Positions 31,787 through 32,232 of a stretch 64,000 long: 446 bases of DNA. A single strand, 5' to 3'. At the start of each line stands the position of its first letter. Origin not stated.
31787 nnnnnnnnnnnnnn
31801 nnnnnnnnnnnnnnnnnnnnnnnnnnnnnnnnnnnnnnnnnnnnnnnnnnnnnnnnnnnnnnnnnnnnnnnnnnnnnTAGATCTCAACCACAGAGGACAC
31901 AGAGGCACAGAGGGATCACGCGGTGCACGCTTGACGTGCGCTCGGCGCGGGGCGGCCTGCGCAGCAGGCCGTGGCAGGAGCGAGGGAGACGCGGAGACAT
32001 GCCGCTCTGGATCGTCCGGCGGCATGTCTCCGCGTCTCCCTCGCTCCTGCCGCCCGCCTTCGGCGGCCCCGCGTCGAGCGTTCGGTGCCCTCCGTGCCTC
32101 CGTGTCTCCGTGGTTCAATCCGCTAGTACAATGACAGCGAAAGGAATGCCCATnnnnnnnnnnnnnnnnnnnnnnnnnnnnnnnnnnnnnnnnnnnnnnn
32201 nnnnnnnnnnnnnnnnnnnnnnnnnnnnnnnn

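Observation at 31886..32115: Second member of the same element family: conserved modules, but a completely different and still perfect central stem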

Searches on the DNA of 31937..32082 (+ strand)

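Call 46: search_rna_families(sources=[L133, L142, L236, L218], threshold=evalue, max_evalue=0.1)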
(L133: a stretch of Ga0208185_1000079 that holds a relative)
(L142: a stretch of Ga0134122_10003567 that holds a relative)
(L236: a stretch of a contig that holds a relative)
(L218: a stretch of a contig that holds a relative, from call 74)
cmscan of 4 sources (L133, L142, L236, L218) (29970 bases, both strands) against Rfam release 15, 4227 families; matches with E-value up to 0.1: 12.
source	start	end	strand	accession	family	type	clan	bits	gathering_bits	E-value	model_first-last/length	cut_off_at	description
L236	998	1093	+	RF00766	mir-335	Gene; miRNA;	-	44.7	64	3.1e-07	1-92/92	no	mir-335 microRNA precursor family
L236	990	1083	-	RF00766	mir-335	Gene; miRNA;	-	42.7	64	1.1e-06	1-92/92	no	mir-335 microRNA precursor family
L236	999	1081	-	RF04279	mir-H20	Gene; miRNA;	CL00141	42.2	99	9.1e-05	1-82/82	no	mir-H20 microRNA precursor family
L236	992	1093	-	RF03944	mir-935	Gene; miRNA;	-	41.3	73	0.0053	1-91/91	no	mir-935 microRNA precursor family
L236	998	1084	+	RF04168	MIR839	Gene; miRNA;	-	40.4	200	6.6e-05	1-267/267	no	MIR839 microRNA precursor family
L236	1000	1090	-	RF00765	mir-337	Gene; miRNA;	-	36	80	0.00029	1-93/93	no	mir-337 microRNA precursor family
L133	8233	8313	+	RF03991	mir-9209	Gene; miRNA;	-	35.5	90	0.0004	1-72/72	no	mir-9209 microRNA precursor family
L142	5483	5583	-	RF03924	mir-1228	Gene; miRNA;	-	34.1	88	0.031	1-73/73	no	mir-1228 microRNA precursor family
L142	5488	5583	+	RF03206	mir-3102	Gene; miRNA;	-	33.9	61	0.02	1-104/104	no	mir-3102 microRNA precursor family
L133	8228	8318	+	RF03771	mir-341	Gene; miRNA;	-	32.8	90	0.0016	1-96/96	no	mir-341 microRNA precursor family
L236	1001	1104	-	RF01390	isrG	Gene; sRNA;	-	31.2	100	7.6e-05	55-221/279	no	isrG Hfq binding RNA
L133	10396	10476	+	RF03991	mir-9209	Gene; miRNA;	-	29.9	90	0.015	1-72/72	no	mir-9209 microRNA precursor family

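Call 69: build_rna_model(alignment_id=A2)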
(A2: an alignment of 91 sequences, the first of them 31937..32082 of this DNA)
Model R1 built from alignment A2 (91 sequences, 181 columns); structure: RNAalifold consensus.
model positions 147; base pairs 38; branch points 2; effective number of sequences 3.08; information 0.59 bits per position. Calibrated on 0.2 Mb of random sequence (short: E-values are rough).
structure used (alignment columns):
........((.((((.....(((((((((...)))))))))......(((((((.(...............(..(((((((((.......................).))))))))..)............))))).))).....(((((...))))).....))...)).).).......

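Call 70: search_with_rna_model(model_id=R1, sources=[window, L121, L122, L123, L244, L245], max_evalue=1)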
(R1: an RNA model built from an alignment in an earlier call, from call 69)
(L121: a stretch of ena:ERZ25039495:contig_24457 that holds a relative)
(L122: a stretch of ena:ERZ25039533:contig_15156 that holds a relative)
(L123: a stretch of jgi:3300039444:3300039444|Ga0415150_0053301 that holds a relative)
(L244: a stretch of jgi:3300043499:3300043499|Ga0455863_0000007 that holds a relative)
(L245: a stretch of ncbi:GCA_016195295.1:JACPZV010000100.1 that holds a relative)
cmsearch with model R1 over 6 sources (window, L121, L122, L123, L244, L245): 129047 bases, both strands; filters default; matches with E-value up to 1: 40.
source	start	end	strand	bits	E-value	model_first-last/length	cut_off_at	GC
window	31934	32085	+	87.8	5.2e-17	1-147/147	no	0.76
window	15188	15339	+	85.8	1.4e-16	1-147/147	no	0.72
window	31937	32082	-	47.3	2.8e-08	1-147/147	no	0.76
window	36100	36217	+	27.7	0.00048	1-147/147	no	0.75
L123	3342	3420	+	26.7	0.00076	1-78/147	3'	0.75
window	15097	15239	-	22.3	0.0068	1-147/147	no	0.68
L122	15000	15127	+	19.8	0.023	1-147/147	no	0.69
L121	5478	5642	-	19.7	0.025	1-147/147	no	0.68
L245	5025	5179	-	19.6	0.026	1-147/147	no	0.64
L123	2970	3124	-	19.2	0.032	1-147/147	no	0.69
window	35192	35328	+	16.7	0.11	1-147/147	no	0.69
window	19876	19975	-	16.7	0.11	1-147/147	no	0.73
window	33039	33159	+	15.9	0.16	1-147/147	no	0.71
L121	18395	18497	+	15.7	0.18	1-147/147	no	0.71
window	43893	44054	-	15.6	0.19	1-147/147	no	0.67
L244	1307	1432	-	14.7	0.29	1-147/147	no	0.63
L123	826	966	+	14.4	0.34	1-147/147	no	0.7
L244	1841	1952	+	13.9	0.43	1-147/147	no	0.71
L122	1081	1201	-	13.6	0.5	1-147/147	no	0.74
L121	14940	15052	-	13.3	0.58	1-147/147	no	0.72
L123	836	959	-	13.3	0.58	1-147/147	no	0.7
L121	17435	17472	-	13.2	0.61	1-147/147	no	0.79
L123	3342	3394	-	12.7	0.78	1-147/147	no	0.83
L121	17435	17472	+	12.7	0.79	1-147/147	no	0.79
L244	6473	6588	+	12.4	0.9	1-147/147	no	0.63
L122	16023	16078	+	12.4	0.93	1-147/147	no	0.73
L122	5720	5842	-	12.3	0.94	1-147/147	no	0.75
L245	3779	3856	+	12.3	0.97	1-147/147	no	0.6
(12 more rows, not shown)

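Call 74: search_with_rna_model(model_id=R1, sources=[window, L124, L125, L126, L127, L128, L129, L130, L131, L132, L133, L134, L135, L136, L137, L138, L139, L140, L141, L142, L143, L144, L145, L146, L147, L148, L149, L150, L151, L152, L153, L154, L155, L156, L157, L158, L159, L160, L161, L162, L163, L164, L165, L166, L167, L168, L169, L170, L171, L172, L173, L174, L175, L176, L177, L178, L179, L180, L181, L182, L183, L184, L185, L186, L187, L188, L189, L190, L191, L192, L193, L194, L195, L196, L197, L198, L199, L200, L201, L202, L203, L204, L205, L206, L207, L208, L209, L210, L211, L212, L213, L214, L215, L216, L217, L218, L219, L220, L221, L222], max_evalue=0.001, make_alignment=true)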
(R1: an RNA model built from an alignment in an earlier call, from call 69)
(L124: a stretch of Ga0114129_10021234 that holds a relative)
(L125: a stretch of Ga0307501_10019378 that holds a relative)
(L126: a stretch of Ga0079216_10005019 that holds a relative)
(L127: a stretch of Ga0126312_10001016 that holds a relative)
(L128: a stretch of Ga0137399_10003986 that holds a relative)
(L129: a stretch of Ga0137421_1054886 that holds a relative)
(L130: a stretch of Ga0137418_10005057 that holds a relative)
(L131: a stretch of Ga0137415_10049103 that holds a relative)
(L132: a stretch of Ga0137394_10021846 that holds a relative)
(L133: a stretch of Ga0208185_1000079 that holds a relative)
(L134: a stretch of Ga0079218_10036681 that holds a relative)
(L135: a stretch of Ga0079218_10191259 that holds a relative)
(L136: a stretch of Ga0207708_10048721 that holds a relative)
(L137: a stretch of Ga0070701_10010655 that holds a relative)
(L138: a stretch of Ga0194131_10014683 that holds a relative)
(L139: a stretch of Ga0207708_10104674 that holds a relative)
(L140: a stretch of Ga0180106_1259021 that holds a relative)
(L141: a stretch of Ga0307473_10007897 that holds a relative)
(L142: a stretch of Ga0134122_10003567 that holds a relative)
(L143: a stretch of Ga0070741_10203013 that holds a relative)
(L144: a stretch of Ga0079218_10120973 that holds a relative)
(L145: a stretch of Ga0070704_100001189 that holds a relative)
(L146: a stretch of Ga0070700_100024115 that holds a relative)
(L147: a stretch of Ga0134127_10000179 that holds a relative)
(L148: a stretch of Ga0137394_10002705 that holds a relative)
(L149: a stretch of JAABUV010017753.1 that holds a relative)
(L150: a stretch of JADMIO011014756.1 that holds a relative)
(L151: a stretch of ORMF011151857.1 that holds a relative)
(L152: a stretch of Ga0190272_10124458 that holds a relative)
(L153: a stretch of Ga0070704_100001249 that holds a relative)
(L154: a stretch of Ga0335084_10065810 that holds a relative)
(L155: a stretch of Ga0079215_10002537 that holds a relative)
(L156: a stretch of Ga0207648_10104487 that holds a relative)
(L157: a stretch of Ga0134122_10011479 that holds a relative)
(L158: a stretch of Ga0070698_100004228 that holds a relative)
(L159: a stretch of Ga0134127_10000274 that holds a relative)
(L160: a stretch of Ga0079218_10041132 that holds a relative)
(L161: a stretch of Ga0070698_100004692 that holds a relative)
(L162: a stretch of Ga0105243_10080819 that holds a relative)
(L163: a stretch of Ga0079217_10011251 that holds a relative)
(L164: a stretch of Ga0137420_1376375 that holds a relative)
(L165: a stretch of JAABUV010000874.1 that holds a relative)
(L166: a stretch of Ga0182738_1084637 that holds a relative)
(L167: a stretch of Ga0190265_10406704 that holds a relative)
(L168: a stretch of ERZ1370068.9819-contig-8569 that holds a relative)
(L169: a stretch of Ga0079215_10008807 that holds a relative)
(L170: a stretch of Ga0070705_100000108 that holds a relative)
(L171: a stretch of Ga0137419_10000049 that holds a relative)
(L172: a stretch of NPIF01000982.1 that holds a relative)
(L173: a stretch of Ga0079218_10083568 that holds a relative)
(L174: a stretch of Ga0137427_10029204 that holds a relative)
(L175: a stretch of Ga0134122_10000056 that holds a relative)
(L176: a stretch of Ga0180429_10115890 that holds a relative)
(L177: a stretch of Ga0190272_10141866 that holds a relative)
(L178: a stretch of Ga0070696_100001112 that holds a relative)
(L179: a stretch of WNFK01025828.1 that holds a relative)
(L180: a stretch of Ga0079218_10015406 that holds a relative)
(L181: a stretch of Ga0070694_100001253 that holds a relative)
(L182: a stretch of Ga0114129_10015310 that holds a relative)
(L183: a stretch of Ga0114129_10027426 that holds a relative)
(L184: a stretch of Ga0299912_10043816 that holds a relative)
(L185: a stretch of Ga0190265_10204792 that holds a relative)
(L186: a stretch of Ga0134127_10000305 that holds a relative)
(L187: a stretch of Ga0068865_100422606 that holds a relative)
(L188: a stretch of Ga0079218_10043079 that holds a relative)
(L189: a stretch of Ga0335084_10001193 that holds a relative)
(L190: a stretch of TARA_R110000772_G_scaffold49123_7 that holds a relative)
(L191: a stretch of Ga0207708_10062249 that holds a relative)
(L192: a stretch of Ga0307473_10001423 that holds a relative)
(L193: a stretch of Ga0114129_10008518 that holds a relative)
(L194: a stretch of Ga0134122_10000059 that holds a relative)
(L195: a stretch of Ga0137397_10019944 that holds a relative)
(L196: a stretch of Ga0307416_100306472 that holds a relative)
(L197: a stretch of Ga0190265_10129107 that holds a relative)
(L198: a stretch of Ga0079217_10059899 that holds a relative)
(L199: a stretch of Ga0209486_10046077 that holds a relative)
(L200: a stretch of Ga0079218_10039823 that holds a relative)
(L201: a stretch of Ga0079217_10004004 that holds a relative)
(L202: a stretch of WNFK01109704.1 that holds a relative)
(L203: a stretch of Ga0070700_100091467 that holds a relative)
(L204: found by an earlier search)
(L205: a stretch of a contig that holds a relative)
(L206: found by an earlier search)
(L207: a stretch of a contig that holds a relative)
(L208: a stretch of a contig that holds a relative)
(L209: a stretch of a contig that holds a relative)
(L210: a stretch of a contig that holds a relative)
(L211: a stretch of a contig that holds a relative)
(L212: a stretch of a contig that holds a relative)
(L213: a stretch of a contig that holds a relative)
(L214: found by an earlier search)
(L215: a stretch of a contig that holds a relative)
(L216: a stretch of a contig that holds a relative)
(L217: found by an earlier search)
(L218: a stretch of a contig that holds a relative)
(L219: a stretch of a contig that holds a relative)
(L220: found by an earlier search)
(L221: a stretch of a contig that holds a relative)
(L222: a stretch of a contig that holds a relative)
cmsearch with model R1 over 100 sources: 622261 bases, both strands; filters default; matches with E-value up to 0.001: 170.
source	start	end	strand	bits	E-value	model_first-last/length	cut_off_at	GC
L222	3568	3714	-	135.8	1.1e-26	1-147/147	no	0.68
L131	3112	3260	-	132.9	4.8e-26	1-147/147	no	0.67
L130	2746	2894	-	132.9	4.9e-26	1-147/147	no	0.67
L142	9576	9725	+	132.3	6.8e-26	1-147/147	no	0.69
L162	793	942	+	132.3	6.8e-26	1-147/147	no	0.69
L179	620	767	+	131.4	1.1e-25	1-147/147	no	0.73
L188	268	412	+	129.6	2.6e-25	1-147/147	no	0.7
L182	242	388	-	127.5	7.1e-25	1-147/147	no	0.69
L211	46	193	-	127.5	7.3e-25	1-147/147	no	0.72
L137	3372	3515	+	127.3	7.9e-25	1-147/147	no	0.7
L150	5649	5795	+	126.3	1.3e-24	1-147/147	no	0.69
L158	2122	2267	-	126.3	1.3e-24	1-147/147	no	0.68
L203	631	775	+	126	1.5e-24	1-147/147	no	0.71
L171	3359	3506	+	125.2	2.2e-24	1-147/147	no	0.7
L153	5528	5675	-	125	2.4e-24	1-147/147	no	0.7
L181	9944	10091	-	125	2.4e-24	1-147/147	no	0.7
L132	2140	2288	-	124.2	3.6e-24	1-147/147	no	0.7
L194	7125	7272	-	123.3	5.8e-24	1-147/147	no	0.67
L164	2047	2193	-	123.2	6.2e-24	1-147/147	no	0.73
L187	631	775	+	122.9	7.1e-24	1-147/147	no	0.72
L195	3417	3562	-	122.1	1e-23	1-147/147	no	0.73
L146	2865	3010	-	121.4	1.4e-23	1-147/147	no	0.71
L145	7627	7773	-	121.3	1.6e-23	1-147/147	no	0.72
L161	2646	2792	-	121.3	1.6e-23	1-147/147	no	0.72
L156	1708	1855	-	121.2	1.6e-23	1-147/147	no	0.75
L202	3002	3146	+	120.8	2e-23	1-147/147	no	0.67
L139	1819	1965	+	120.7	2e-23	1-147/147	no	0.68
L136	2482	2625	-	120.6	2.1e-23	1-147/147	no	0.67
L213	1061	1208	-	120.1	2.8e-23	1-147/147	no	0.76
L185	364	509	-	120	2.9e-23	1-147/147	no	0.67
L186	3587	3732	+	120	3e-23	1-147/147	no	0.7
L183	3958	4105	-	119.7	3.4e-23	1-147/147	no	0.72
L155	3228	3370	+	119.6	3.5e-23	1-147/147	no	0.69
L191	695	842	+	119.5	3.7e-23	1-147/147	no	0.68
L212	374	518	+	119.4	4e-23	1-147/147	no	0.72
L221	7153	7299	+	117.9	8.4e-23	1-147/147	no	0.74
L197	729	874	-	117.8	8.6e-23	1-147/147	no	0.68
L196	87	228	+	117.8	8.6e-23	1-147/147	no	0.74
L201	3636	3777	-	117.1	1.2e-22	1-147/147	no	0.73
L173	1525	1671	+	116.8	1.4e-22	1-147/147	no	0.65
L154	316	462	-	116.6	1.6e-22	1-147/147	no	0.73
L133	10358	10506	+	115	3.5e-22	1-147/147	no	0.68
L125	54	198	+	114.4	4.8e-22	1-147/147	no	0.73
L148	7970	8115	+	113.9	5.9e-22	1-147/147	no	0.65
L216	1300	1445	-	113.9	5.9e-22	1-147/147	no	0.65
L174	513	661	-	113.9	6.2e-22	1-147/147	no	0.67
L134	2068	2217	+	113.5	7.5e-22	1-147/147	no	0.71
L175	5894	6041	+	113.1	9e-22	1-147/147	no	0.75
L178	1151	1298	+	113.1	9e-22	1-147/147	no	0.75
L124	10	157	-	112.3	1.3e-21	1-147/147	no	0.68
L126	128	269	-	111.8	1.7e-21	1-147/147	no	0.75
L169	810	956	+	111.5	2e-21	1-147/147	no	0.65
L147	4262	4409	-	111.4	2.1e-21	1-147/147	no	0.74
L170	231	378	+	111.4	2.1e-21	1-147/147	no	0.74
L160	1376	1521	+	111.3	2.2e-21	1-147/147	no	0.73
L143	24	169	-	110.9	2.7e-21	1-147/147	no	0.73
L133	8195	8343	+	110.2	3.8e-21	1-147/147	no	0.7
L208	1685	1832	+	109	6.8e-21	1-147/147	no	0.7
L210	1231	1378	+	108.9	7.3e-21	1-147/147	no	0.75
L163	1076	1223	+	108.3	9.8e-21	1-147/147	no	0.72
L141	2090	2236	-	108.2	1e-20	1-147/147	no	0.67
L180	2585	2728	+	107.6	1.4e-20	1-147/147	no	0.69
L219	3010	3154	+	107.4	1.5e-20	1-147/147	no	0.66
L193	10970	11116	+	107.3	1.6e-20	1-147/147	no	0.73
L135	1234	1381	-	107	1.9e-20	1-147/147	no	0.7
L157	237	383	-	106.4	2.5e-20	1-147/147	no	0.76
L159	990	1136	+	106.4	2.5e-20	1-147/147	no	0.76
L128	4149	4298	-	105.7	3.5e-20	1-147/147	no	0.71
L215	9816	9965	-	105.7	3.5e-20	1-147/147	no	0.71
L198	1176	1316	+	104.2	7.3e-20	1-147/147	no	0.68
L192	1845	1991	+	104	8.3e-20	1-147/147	no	0.66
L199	1746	1895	+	103.7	9.7e-20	1-147/147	no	0.69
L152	706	854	-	103.2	1.2e-19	1-147/147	no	0.77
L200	1997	2140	-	102.9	1.5e-19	1-147/147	no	0.71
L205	151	298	+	102.1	2.1e-19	1-147/147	no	0.68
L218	170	313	+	100.7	4.3e-19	1-147/147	no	0.74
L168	136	281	+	99.8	6.8e-19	1-147/147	no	0.71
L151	6164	6306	+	97.1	2.5e-18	1-147/147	no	0.72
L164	2407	2550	+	94.5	9e-18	1-147/147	no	0.74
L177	451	599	+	94.2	1.1e-17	1-147/147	no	0.74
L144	212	354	+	93.2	1.7e-17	1-147/147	no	0.76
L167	1329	1460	-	91.3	4.4e-17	14-147/147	5'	0.76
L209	2538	2684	-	90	8.4e-17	1-147/147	no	0.76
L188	268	412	-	83.3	2.4e-15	1-147/147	no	0.7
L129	273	421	+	82.6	3.4e-15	1-147/147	no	0.75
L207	5239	5392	+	80.9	7.9e-15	1-147/147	no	0.77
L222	3568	3714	+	79.1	1.9e-14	1-147/147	no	0.68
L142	9576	9725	-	79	2e-14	1-147/147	no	0.69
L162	793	942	-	79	2e-14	1-147/147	no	0.69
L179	620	767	-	78.2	3e-14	1-147/147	no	0.73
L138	8396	8521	-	77.9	3.5e-14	12-136/147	no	0.73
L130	2746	2894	+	77.8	3.7e-14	1-147/147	no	0.67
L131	3112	3260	+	77.6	4e-14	1-147/147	no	0.67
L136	2482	2625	+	77.5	4.1e-14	1-147/147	no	0.67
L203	631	775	-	77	5.4e-14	1-147/147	no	0.71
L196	87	228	-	75.1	1.4e-13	1-147/147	no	0.74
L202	3002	3146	-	74.6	1.8e-13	1-147/147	no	0.67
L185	364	509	+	74.2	2.2e-13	1-147/147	no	0.67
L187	631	775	-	74.1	2.3e-13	1-147/147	no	0.72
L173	1525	1671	-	73.8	2.6e-13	1-147/147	no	0.65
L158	2122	2267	+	73.4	3.3e-13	1-147/147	no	0.68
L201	3636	3777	+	73.1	3.7e-13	1-147/147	no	0.73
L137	3372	3515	-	73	4e-13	1-147/147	no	0.7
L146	2865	3010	+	72.8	4.2e-13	1-147/147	no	0.71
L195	3417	3562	+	72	6.4e-13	1-147/147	no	0.73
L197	729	874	+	71.8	7.1e-13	1-147/147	no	0.68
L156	1708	1855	+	71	1.1e-12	1-147/147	no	0.75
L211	46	193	+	70.9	1.1e-12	1-147/147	no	0.72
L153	5528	5675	+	70.9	1.1e-12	1-147/147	no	0.7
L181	9944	10091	+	70.9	1.1e-12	1-147/147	no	0.7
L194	7125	7272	+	69.5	2.2e-12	1-147/147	no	0.67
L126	128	269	+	68.1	4.5e-12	1-147/147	no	0.75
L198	1176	1316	-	68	4.6e-12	1-147/147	no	0.68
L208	1685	1832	-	68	4.7e-12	1-147/147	no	0.7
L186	3587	3732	-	67.4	6.2e-12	1-147/147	no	0.7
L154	316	462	+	67.2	6.8e-12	1-147/147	no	0.73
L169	810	956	-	67.1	7.4e-12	1-147/147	no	0.65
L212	374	518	-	67.1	7.4e-12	1-147/147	no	0.72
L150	5649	5795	-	66.9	8e-12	1-147/147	no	0.69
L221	7153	7299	-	66.9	8e-12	1-147/147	no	0.74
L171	3359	3506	-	66.8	8.4e-12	1-147/147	no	0.7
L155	3228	3370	-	66.7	8.8e-12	1-147/147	no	0.69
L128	4149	4298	+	66.7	8.9e-12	1-147/147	no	0.71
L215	9816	9965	+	66.7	8.9e-12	1-147/147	no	0.71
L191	695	842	-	66.7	9e-12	1-147/147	no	0.68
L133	10358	10506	-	66.6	9.6e-12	1-147/147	no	0.68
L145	7627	7773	+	66.2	1.1e-11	1-147/147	no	0.72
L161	2646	2792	+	66.2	1.1e-11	1-147/147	no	0.72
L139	1819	1965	-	65.9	1.4e-11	1-147/147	no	0.68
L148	7970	8115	-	65.6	1.6e-11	1-147/147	no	0.65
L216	1300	1445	+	65.6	1.6e-11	1-147/147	no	0.65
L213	1061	1208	+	65.4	1.7e-11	1-147/147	no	0.76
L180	2585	2728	-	64.8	2.3e-11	1-147/147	no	0.69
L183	3958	4105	+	64.6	2.5e-11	1-147/147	no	0.72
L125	54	198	-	64.6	2.5e-11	1-147/147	no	0.73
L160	1376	1521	-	64.1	3.3e-11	1-147/147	no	0.73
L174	513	661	+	63.7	3.9e-11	1-147/147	no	0.67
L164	2047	2193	+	63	5.5e-11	1-147/147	no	0.73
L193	10970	11116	-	62.9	6e-11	1-147/147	no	0.73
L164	2407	2550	-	62.3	7.8e-11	1-147/147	no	0.74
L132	2140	2288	+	62.2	8.2e-11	1-147/147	no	0.7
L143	24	169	+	62.1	8.6e-11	1-147/147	no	0.73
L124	10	157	+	61.9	9.5e-11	1-147/147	no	0.68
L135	1234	1381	+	60.1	2.3e-10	1-147/147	no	0.7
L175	5894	6041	-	59.7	2.9e-10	1-147/147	no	0.75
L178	1151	1298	-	59.7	2.9e-10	1-147/147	no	0.75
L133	8195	8343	-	59.3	3.6e-10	1-147/147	no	0.7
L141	2090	2236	+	59.2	3.7e-10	1-147/147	no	0.67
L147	4262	4409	+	58.4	5.5e-10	1-147/147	no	0.74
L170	231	378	-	58.4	5.5e-10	1-147/147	no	0.74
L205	151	298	-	56.9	1.1e-09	1-147/147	no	0.68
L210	1231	1378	-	56.4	1.5e-09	1-147/147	no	0.75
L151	6164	6306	-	56.2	1.6e-09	1-147/147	no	0.72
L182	242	388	+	55.9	1.9e-09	1-147/147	no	0.69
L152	706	854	+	55.8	2e-09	1-147/147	no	0.77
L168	136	281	-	55.7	2.1e-09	1-147/147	no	0.71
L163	1076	1223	-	55.2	2.7e-09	1-147/147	no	0.72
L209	2538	2684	+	52.7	9.1e-09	1-147/147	no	0.76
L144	212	354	-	52.6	9.6e-09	1-147/147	no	0.76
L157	237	383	+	52.3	1.1e-08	1-147/147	no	0.76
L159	990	1136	-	52.3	1.1e-08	1-147/147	no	0.76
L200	1997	2140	+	52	1.3e-08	1-147/147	no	0.71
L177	451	599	-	50.9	2.2e-08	1-147/147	no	0.74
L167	1329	1460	+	49.6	4.3e-08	1-137/147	3'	0.76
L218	170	313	-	47.6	1.1e-07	1-147/147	no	0.74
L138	8384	8529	+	40.5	3.9e-06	1-147/147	no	0.73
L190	9174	9307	-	30.8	0.00048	1-147/147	no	0.7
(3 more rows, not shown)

Alignment A3: 150 matches aligned to the model, 193 columns, each read 5' to 3' on its own strand. Consensus structure (alignment columns), stored with it:
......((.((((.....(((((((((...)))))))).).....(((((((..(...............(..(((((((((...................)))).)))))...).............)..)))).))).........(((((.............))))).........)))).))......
